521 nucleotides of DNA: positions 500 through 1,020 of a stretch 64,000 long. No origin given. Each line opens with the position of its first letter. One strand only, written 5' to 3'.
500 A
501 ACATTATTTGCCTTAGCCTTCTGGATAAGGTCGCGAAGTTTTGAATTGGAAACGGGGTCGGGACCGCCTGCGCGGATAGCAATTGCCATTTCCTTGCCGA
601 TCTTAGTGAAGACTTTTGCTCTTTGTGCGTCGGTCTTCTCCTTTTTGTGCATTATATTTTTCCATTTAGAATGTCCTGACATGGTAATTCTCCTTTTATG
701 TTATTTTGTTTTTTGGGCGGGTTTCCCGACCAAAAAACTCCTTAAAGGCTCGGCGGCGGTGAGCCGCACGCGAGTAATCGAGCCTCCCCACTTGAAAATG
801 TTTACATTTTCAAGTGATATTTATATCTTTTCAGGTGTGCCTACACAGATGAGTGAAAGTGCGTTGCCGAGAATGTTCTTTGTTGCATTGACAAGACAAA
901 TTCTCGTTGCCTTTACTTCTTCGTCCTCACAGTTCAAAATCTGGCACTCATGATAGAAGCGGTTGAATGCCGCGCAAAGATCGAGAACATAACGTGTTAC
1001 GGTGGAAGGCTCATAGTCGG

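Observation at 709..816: Unclassified ~110-nt multi-helix element (copy A, argS|yebC spacer) whose helices co-vary with a second copy 27 kb away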

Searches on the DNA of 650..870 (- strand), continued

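Call 61: search_with_rna_model(model_id=R2, sources=[window, L001, L003, L017, L019, L022, L024, L025, L026, L029, L030, L031, L035, L042, L043, L051, L061, L062, L063, L064, L065, L066, L067, L068, L069, L070], max_evalue=0.01)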
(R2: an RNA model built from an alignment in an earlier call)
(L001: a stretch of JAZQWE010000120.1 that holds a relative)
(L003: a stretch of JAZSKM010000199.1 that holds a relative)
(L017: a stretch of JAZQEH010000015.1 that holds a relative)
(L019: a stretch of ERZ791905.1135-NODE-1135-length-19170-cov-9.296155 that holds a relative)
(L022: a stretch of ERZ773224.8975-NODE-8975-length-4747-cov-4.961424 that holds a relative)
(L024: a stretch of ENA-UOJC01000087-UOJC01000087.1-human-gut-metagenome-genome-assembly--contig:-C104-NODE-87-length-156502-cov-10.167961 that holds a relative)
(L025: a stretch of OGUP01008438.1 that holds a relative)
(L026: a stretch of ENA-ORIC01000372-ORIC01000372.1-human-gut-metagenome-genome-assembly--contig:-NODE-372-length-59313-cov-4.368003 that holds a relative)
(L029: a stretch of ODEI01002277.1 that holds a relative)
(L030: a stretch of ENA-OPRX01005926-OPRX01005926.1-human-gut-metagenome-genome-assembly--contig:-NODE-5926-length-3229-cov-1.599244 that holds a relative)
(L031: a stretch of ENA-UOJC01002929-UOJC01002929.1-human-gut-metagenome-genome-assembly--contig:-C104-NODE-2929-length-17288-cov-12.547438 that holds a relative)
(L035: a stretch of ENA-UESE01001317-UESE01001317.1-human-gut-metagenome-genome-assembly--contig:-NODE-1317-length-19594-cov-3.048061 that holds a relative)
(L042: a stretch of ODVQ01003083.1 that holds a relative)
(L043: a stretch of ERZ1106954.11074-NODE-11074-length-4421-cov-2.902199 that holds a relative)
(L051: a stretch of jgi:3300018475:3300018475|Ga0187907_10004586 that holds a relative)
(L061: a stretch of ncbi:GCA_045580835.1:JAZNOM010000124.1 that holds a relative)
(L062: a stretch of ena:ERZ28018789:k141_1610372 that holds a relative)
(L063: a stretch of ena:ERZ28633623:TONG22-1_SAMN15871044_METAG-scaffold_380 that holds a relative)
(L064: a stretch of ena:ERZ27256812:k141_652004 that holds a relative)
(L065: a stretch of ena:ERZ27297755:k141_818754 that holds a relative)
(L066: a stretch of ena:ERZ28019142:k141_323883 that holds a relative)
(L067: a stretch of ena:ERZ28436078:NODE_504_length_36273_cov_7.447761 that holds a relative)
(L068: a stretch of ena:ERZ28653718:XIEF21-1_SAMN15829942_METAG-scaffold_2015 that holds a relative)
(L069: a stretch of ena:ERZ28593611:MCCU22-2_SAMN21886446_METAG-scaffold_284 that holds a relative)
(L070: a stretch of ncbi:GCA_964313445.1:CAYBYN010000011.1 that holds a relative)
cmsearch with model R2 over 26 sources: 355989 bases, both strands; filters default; matches with E-value up to 0.01: 33.
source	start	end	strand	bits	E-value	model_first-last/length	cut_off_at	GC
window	696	826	-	138.7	5e-40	1-131/131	no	0.44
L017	5032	5163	+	135.3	5.7e-39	1-131/131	no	0.42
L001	4816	4947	+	133.6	1.8e-38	1-131/131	no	0.45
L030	1705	1834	-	130.3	2e-37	1-131/131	no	0.44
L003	292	420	+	129.2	4.4e-37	1-131/131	no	0.41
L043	415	544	-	128.3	8.1e-37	1-131/131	no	0.44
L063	10559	10689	+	126.2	3.6e-36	1-131/131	no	0.5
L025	811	940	-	125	8.5e-36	1-131/131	no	0.45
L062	13655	13785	+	124.3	1.3e-35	1-131/131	no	0.4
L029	6468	6597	+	123.5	2.5e-35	1-131/131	no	0.44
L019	1520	1649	+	123.4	2.6e-35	1-131/131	no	0.46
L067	2980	3110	+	123.3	2.8e-35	1-131/131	no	0.49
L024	552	683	-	122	7.2e-35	1-131/131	no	0.42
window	28180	28313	-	117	2.6e-33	1-131/131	no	0.44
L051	3539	3672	+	117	2.6e-33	1-131/131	no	0.44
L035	2693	2822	-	113.9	2.2e-32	1-131/131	no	0.45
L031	1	126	+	113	4.4e-32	1-131/131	no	0.47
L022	4627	4746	-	112.2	7.8e-32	11-131/131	no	0.48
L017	191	325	+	110.9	1.9e-31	1-131/131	no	0.46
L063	12550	12683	+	106.4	4.6e-30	1-131/131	no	0.47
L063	12738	12869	-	102.5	7.3e-29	1-131/131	no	0.45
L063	19680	19833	+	97.3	3.2e-27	1-131/131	no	0.45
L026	1101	1205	-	88.8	1.3e-24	26-131/131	5'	0.49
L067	3901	4040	-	78.4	2.1e-21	1-131/131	no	0.5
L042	1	86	+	68.1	3.2e-18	45-131/131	5'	0.49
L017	129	238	-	35.6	3.5e-08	1-131/131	no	0.32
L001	4761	4864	-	25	6.6e-05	1-131/131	no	0.45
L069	8915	9044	+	22.8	0.00031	1-131/131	no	0.53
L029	6543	6669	-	22.1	0.00052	1-131/131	no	0.37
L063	10567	10594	-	20.6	0.0015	11-38/131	no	0.36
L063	12560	12587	-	20.6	0.0015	11-38/131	no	0.36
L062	13665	13692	-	19.9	0.0024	11-38/131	no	0.29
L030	1717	1747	+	18.5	0.0068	89-119/131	no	0.48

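Call 71: search_with_rna_model(model_id=R2, sources=[L071, L072], max_evalue=0.001)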
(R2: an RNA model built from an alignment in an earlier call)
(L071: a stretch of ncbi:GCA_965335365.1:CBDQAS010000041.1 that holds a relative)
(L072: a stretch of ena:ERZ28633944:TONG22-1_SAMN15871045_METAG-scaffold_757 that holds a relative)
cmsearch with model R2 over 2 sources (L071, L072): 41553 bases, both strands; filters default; matches with E-value up to 0.001: 0.
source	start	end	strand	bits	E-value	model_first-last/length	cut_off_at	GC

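Call 81: search_with_rna_model(model_id=R2, sources=[L073], max_evalue=0.01)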
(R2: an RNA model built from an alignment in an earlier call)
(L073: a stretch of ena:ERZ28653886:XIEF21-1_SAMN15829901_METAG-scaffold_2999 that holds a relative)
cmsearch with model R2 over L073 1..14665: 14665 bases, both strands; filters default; matches with E-value up to 0.01: 4.
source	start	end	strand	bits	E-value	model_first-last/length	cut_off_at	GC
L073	6612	6745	+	106.4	1.9e-31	1-131/131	no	0.47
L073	6800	6931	-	102.5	3e-30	1-131/131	no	0.45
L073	4648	4752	+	47.3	3.5e-13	1-131/131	no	0.5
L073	6622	6649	-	20.6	6.1e-05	11-38/131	no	0.36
